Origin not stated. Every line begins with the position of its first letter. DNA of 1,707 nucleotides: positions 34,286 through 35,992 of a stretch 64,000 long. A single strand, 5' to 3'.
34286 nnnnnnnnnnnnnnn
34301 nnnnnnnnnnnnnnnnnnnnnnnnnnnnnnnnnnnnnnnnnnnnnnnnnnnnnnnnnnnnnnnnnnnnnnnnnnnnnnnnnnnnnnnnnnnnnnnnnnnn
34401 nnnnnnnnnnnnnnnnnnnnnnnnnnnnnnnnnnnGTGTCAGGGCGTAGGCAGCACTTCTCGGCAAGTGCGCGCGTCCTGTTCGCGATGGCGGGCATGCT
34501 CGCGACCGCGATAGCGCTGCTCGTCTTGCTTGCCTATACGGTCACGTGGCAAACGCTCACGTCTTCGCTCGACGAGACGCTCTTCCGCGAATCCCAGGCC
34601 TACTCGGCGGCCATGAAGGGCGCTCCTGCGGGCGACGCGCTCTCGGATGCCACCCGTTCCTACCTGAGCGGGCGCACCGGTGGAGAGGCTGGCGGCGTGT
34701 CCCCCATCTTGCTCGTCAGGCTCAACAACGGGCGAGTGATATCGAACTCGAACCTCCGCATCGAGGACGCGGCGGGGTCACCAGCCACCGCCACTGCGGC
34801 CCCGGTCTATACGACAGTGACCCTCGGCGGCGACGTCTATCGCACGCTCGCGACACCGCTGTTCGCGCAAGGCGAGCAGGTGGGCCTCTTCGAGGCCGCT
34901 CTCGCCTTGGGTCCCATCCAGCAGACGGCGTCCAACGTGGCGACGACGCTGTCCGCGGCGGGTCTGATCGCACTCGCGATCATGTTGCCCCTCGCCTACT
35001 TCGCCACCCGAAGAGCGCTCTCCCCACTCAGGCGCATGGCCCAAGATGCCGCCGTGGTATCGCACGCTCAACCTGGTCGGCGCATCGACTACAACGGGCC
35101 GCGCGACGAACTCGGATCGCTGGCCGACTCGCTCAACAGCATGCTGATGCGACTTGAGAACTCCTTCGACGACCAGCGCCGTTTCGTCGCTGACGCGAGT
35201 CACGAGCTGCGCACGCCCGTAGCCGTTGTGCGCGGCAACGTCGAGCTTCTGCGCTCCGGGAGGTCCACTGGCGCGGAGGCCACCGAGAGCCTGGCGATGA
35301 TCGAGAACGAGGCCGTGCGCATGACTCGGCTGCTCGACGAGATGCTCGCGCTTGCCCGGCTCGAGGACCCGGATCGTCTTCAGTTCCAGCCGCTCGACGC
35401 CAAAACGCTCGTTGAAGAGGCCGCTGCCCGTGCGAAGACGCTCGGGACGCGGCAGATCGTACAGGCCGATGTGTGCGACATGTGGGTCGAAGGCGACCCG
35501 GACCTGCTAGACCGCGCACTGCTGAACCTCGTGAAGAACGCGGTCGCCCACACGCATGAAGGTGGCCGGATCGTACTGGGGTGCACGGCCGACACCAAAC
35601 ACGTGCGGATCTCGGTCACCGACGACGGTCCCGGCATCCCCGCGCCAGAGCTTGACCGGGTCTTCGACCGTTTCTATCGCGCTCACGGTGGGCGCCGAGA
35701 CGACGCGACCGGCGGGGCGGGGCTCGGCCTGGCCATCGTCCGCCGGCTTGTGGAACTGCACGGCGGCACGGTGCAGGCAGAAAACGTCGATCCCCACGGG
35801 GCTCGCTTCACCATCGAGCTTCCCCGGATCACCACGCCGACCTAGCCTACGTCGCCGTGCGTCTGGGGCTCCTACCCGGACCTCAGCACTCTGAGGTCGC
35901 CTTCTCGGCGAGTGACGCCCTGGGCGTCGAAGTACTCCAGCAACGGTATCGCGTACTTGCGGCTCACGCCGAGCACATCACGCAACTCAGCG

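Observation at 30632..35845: Two paralogous NrfH/NapC-type quinol-dehydrogenase-like cytochromes with C-terminal haem stalks of very different length, next to a two-component system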

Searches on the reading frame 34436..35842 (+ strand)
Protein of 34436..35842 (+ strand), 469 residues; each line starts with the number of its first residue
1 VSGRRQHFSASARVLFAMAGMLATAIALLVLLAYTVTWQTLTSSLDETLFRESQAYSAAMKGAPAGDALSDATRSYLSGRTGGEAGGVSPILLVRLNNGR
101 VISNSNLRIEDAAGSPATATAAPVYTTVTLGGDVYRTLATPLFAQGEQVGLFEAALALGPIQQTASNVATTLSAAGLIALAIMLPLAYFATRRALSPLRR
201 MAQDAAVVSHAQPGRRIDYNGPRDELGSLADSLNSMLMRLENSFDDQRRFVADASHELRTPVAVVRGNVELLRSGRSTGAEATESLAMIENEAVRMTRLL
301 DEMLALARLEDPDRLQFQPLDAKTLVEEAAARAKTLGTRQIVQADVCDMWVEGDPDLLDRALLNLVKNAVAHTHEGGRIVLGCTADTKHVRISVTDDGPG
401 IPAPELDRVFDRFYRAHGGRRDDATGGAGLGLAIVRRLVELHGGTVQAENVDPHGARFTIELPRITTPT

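Call 7: search_protein_families(library=pfam, proteins=[window:34436-35842:+], max_evalue=0.01)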
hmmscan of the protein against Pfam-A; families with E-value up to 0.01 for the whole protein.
window:34436-35842:+ (469 aa): 5 families
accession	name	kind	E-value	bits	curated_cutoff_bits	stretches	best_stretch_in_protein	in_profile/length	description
PF02518.31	HATPase_c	-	3.2e-30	105.2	26.4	1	353-464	1-109/111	Histidine kinase-, DNA gyrase B-, and HSP90-like ATPase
PF00512.31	HisKA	-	3.3e-18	65.9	26.9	1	247-311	2-65/66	His Kinase A (phospho-acceptor) domain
PF00672.30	HAMP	-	3e-07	31.1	25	1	190-241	2-52/53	HAMP domain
PF13581.12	HATPase_c_2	-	1.5e-06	28.6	27.4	1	366-440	40-110/127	Histidine kinase-like ATPase domain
PF13589.12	HATPase_c_3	-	0.0019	18.7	25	1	359-432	4-77/137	Histidine kinase-, DNA gyrase B-, and HSP90-like ATPase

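Call 8: search_protein_families(library=ncbifam, proteins=[window:34436-35842:+], max_evalue=0.01)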
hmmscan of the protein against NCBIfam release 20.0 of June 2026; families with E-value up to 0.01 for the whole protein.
window:34436-35842:+ (469 aa): 84 families (the best 25 are shown)
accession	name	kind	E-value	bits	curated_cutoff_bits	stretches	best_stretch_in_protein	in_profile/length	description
TIGR01386.1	cztS_silS_copS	subfamily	1.4e-66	225.4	292.55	1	154-463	148-457/457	heavy metal sensor histidine kinase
NF033092.0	HK_WalK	equivalog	2.2e-57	195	725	2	246-463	371-593/594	cell wall metabolism sensor histidine kinase WalK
NF008312.0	PRK11100.1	equivalog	4.1e-55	187.5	356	1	139-464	151-474/477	two-component system sensor histidine kinase CreC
NF046044.1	PnpS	equivalog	4.3e-54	184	400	1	247-463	170-390/390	two-component system histidine kinase PnpS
TIGR02966.1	phoR_proteo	equivalog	4.8e-53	180.3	334.2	1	247-461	114-332/333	phosphate regulon sensor histidine kinase PhoR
NF040691.1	MtrAB_MtrB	equivalog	2.8e-52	178.4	450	1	157-465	175-493/507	MtrAB system histidine kinase MtrB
NF007837.0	PRK10549.1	equivalog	9.7e-46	156.4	603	1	177-464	175-458/466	envelope stress sensor histidine kinase BaeS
NF007007.0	PRK09470.1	equivalog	2.4e-45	155.3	486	1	178-464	176-459/463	envelope stress sensor histidine kinase CpxA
NF012163.2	BaeS_SmeS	equivalog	3.9e-45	154.6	500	1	180-463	174-457/457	sensor histidine kinase efflux regulator BaeS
NF041735.1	hist_kin_RppB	equivalog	3.8e-44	151.2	400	1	241-463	210-438/438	two-component system sensor histidine kinase RppB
NF007345.0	PRK09835.1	subfamily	3e-43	148.1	423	1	172-464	188-480/482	Cu(+)/Ag(+) sensor histidine kinase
NF045900.1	HisKinCpxALeg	equivalog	4e-41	141.2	800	1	177-463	159-450/451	two-component system sensor histidine kinase CpxA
NF007664.1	PRK10337.1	equivalog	1.7e-39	135.8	475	1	169-457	153-437/442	quorum sensing histidine kinase QseC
NF008025.0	PRK10755.1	equivalog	2.3e-39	135.1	314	1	161-464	58-356/362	two-component system sensor histidine kinase PmrB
NF041210.1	his_kin_PieS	equivalog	4.4e-39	134.8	850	1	177-465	174-471/474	two component system sensor histidine kinase PieS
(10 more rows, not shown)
